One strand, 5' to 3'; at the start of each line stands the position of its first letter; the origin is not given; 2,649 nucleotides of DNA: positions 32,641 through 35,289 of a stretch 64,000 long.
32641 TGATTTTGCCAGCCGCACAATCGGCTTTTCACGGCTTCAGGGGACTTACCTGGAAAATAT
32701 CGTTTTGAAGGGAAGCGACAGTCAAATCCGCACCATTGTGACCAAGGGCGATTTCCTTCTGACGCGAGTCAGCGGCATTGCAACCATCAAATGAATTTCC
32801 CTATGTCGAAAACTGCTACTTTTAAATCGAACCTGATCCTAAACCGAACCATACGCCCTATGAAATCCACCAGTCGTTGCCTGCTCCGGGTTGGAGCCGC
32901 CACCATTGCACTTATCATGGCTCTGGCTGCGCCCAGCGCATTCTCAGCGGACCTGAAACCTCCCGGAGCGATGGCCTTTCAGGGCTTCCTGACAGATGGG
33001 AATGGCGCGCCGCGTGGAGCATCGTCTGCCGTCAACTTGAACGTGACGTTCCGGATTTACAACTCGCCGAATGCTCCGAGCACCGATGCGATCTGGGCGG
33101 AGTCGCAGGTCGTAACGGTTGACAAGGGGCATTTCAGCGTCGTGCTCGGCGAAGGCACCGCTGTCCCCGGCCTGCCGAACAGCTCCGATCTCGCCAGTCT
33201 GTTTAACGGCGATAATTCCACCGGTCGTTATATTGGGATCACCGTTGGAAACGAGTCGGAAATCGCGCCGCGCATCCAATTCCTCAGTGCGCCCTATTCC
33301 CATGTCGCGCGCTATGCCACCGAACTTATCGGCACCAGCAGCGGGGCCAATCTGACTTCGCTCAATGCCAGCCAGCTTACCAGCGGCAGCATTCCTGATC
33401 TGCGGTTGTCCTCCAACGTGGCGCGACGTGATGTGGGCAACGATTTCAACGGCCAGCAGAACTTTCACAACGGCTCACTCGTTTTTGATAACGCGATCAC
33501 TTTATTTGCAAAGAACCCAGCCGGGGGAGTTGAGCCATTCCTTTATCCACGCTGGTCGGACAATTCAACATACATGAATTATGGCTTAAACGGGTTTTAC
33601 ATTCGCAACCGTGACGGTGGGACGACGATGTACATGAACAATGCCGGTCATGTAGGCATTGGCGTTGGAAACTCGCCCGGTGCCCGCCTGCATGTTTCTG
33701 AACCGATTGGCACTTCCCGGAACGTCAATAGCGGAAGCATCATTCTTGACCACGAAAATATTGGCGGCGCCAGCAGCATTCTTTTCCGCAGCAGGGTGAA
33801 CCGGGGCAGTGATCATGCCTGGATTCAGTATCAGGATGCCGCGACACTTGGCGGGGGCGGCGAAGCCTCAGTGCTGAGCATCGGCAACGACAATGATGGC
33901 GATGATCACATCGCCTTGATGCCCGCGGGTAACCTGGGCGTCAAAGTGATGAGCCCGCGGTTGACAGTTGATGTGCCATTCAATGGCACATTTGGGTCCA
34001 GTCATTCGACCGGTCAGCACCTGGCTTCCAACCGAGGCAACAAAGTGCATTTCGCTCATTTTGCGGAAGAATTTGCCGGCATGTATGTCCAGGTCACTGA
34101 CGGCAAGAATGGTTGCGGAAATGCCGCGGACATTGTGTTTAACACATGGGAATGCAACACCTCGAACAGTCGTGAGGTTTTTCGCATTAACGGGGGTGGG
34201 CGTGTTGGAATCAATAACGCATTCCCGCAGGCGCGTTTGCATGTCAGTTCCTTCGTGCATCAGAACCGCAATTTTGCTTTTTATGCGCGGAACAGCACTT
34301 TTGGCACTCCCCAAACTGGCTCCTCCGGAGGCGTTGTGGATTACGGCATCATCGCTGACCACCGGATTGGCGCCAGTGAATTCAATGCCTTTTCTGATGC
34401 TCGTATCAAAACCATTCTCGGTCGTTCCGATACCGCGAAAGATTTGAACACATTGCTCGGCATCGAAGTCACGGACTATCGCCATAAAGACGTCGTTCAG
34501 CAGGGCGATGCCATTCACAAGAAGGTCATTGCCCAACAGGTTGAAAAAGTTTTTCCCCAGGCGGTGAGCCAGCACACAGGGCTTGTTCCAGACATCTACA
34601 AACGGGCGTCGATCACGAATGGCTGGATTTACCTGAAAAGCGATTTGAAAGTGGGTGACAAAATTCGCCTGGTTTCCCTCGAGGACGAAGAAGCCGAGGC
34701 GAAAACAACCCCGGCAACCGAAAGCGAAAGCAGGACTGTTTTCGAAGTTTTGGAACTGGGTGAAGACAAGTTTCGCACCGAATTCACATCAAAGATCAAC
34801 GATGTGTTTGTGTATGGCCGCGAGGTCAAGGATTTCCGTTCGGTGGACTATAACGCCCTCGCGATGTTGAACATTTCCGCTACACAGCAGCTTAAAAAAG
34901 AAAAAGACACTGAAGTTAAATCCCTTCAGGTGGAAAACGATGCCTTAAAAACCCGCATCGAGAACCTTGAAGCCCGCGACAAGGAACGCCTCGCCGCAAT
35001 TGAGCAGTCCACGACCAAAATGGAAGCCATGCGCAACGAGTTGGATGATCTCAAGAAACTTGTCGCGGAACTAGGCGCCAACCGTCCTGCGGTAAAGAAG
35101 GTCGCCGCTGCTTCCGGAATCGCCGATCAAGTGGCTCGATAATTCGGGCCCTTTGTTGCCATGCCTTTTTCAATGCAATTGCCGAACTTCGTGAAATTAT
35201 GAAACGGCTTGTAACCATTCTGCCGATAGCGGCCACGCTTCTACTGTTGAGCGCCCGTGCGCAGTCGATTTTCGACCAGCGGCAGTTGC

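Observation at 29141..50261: Eight-gene, ~21-kb operon encoding only exported structural-looking proteins; not assignable to a described system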

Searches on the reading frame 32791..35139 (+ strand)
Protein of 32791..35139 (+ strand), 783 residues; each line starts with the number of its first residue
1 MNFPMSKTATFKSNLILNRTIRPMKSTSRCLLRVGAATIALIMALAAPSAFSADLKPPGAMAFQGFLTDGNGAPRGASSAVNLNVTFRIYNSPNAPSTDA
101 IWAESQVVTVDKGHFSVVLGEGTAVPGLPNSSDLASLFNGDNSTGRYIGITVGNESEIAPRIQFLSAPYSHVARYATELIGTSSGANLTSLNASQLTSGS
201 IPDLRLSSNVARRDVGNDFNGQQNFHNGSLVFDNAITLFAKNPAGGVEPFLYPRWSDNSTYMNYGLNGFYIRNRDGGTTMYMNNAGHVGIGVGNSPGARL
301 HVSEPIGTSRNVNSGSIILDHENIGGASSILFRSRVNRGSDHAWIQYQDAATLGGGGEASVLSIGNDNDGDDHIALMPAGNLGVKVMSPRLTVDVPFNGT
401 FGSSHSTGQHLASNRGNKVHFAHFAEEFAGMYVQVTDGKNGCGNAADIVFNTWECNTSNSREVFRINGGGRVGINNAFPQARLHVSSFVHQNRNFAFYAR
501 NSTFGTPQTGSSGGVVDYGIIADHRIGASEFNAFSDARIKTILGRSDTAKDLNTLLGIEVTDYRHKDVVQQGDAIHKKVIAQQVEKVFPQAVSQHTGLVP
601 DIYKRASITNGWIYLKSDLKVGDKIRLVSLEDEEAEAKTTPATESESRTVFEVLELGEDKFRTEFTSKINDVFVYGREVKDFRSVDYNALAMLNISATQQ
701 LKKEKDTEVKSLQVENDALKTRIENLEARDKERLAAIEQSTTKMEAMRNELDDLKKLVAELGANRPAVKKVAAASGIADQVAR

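Call 4: search_protein_families(library=pfam, proteins=[window:32791-35139:+], max_evalue=0.01)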
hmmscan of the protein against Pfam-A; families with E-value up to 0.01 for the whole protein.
window:32791-35139:+ (783 aa): 1 family
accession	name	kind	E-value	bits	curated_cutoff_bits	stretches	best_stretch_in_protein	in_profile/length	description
PF13884.11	Peptidase_S74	-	1.5e-06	28.8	22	1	535-592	1-57/58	Chaperone of endosialidase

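Call 5: search_protein_families(library=ncbifam, proteins=[window:32791-35139:+], max_evalue=0.01)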
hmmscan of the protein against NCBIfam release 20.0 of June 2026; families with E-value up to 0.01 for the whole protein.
window:32791-35139:+ (783 aa): 1 family
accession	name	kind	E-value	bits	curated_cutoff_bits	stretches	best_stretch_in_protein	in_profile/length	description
NF053851.1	Bdello_MAT_N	subfamily_domain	0.00077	19.3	60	0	55-141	11-94/162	mosaic adhesive trimer family chimeric fiber protein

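Call 13: search_protein_families(library=phrogs, proteins=[window:32791-35139:+], max_evalue=0.01)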
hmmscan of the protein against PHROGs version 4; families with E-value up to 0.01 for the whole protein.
window:32791-35139:+ (783 aa): 3 families
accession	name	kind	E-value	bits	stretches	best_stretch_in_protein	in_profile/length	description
phrog_5481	-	tail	4.3e-10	39.7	1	408-729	817-1040/1043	tail fiber protein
phrog_1980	-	tail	8.4e-09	36.2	1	194-596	122-387/449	tail fiber protein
phrog_14572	-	tail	0.00019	21.6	1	265-727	179-481/484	tail fiber protein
